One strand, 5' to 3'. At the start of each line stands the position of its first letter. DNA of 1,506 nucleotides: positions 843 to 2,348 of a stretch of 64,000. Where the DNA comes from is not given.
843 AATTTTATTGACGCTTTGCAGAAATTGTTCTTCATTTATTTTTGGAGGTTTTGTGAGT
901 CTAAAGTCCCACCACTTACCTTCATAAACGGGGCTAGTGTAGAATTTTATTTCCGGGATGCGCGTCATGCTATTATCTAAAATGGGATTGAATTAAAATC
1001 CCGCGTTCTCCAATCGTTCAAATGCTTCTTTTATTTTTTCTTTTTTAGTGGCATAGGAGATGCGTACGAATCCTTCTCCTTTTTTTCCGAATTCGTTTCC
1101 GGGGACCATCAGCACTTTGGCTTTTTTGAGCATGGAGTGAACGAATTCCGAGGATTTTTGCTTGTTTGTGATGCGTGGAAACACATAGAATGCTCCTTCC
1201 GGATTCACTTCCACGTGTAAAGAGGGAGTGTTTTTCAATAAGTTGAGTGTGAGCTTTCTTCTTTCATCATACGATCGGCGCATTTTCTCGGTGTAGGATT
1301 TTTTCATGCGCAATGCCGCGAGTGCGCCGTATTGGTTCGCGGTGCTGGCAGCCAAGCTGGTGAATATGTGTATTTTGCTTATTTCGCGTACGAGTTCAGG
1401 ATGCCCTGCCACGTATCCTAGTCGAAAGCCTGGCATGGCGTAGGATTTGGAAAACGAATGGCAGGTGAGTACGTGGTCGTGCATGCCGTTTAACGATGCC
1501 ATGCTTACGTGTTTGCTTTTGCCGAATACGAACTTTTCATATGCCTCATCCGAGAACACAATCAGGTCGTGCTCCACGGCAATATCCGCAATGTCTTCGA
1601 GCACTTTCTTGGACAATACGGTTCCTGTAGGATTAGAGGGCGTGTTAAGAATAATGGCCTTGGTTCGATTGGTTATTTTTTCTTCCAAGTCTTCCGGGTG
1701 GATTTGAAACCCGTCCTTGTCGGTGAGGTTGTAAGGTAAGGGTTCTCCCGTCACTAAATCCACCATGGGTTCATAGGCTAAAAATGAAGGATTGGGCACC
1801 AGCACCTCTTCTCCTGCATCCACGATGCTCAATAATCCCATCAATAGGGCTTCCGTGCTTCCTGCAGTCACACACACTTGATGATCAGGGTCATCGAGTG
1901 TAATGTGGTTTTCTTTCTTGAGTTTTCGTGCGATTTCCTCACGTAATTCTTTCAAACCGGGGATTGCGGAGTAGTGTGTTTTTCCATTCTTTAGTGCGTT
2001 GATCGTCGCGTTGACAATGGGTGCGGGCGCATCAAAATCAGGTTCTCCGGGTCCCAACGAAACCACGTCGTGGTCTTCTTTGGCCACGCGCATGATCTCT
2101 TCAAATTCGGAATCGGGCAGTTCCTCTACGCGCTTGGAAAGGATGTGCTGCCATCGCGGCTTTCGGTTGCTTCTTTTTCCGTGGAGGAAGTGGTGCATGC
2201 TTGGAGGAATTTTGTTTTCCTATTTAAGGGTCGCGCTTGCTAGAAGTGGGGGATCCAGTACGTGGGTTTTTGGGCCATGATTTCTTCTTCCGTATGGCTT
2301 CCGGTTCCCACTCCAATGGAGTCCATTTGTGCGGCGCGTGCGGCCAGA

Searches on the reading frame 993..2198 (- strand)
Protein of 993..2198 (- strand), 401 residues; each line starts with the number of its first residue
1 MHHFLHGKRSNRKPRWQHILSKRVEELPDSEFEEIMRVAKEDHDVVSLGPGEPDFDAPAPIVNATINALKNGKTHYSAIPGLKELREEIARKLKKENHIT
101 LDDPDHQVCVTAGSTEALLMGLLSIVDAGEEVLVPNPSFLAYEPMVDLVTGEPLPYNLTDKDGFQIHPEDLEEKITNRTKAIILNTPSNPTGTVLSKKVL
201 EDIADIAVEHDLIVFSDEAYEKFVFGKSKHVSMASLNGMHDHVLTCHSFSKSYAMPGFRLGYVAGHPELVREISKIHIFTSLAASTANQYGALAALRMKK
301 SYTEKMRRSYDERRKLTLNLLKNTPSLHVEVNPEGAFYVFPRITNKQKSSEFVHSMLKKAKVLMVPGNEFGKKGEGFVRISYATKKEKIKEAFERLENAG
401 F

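Call 67: search_protein_families(library=padloc, alignment_id=A6, max_evalue=0.00001)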
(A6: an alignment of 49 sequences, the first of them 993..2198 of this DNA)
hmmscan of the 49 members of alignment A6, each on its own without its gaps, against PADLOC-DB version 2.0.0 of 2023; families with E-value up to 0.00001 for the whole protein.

A. member 1, window:993-2198:- (401 aa): 0 families

B. families by the number of members that match (of 49 scanned): 29 families (the first 25 are shown)
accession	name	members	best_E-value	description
PDLC04134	mad2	4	4e-24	mads_2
PDLC04135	mad3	1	8.5e-30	mads_3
PDLC02861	DpdF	1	1e-22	DpdF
PDLC02864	DpdF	1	4.6e-17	DpdF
PDLC02870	DpdF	1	1e-16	DpdF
PDLC03928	PsyrT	1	5.1e-16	-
PDLC01438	Csa3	1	1.3e-15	"CAS-I,CAS-II,CAS-III,CAS-IV,CAS-V,CAS-VI; associated_signaling"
PDLC01720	Csa3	1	2.7e-15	Csa3_1_CAS-I-II-III-IV-V-VI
PDLC02707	PbeA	1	3e-14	PbeA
PDLC02623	DrmD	1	7.2e-13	DrmD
PDLC02503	BrxHI|BrxHII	1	1.6e-12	BrxHI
PDLC02863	DpdF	1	6.3e-11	DpdF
PDLC04368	PDC-M05A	1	9.8e-10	-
PDLC04140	mad8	1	1.3e-09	mads_8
PDLC00659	HmaA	1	2.4e-09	SNF2 helicase / DEAD-box helicase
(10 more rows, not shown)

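Call 68: search_protein_families(library=pfam, alignment_id=A6, max_evalue=1e-8)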
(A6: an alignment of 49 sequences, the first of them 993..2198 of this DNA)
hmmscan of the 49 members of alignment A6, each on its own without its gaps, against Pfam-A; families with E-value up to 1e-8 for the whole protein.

A. member 1, window:993-2198:- (401 aa): 2 families
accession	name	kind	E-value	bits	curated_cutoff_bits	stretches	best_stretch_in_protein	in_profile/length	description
PF00155.27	Aminotran_1_2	-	5.8e-74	249.9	19.7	1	44-396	2-361/361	Aminotransferase class I and II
PF01041.23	DegT_DnrJ_EryC1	-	8.7e-12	45.4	19.8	1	107-219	42-147/360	DegT/DnrJ/EryC1/StrS aminotransferase family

B. families by the number of members that match (of 49 scanned): 48 families (the first 25 are shown)
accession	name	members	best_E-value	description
PF00152.25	tRNA-synt_2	2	7.6e-85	tRNA synthetases class II (D, K and N)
PF00702.32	Hydrolase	2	1.3e-37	haloacid dehalogenase-like hydrolase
PF01336.31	tRNA_anti-codon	2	6.6e-17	OB-fold nucleic acid binding domain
PF08241.18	Methyltransf_11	2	1.5e-13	Methyltransferase domain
PF02867.20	Ribonuc_red_lgC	1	2.7e-138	Ribonucleotide reductase, barrel domain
PF00155.27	Aminotran_1_2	1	5.8e-74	Aminotransferase class I and II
PF01269.23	Fibrillarin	1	1.9e-66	Fibrillarin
PF01207.24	Dus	1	6.3e-66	Dihydrouridine synthase (Dus)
PF00122.25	E1-E2_ATPase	1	6.5e-60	E1-E2 ATPase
PF01798.23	Nop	1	6.7e-55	snoRNA binding domain, fibrillarin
PF13549.11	ATP-grasp_5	1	2.2e-54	ATP-grasp domain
PF02572.21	CobA_CobO_BtuR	1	1.5e-53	ATP:corrinoid adenosyltransferase BtuR/CobO/CobP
PF01641.26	SelR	1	1.3e-49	SelR domain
PF01189.24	Methyltr_RsmB-F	1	3.5e-46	16S rRNA methyltransferase RsmB/F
PF01432.26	Peptidase_M3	1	2.9e-41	Peptidase family M3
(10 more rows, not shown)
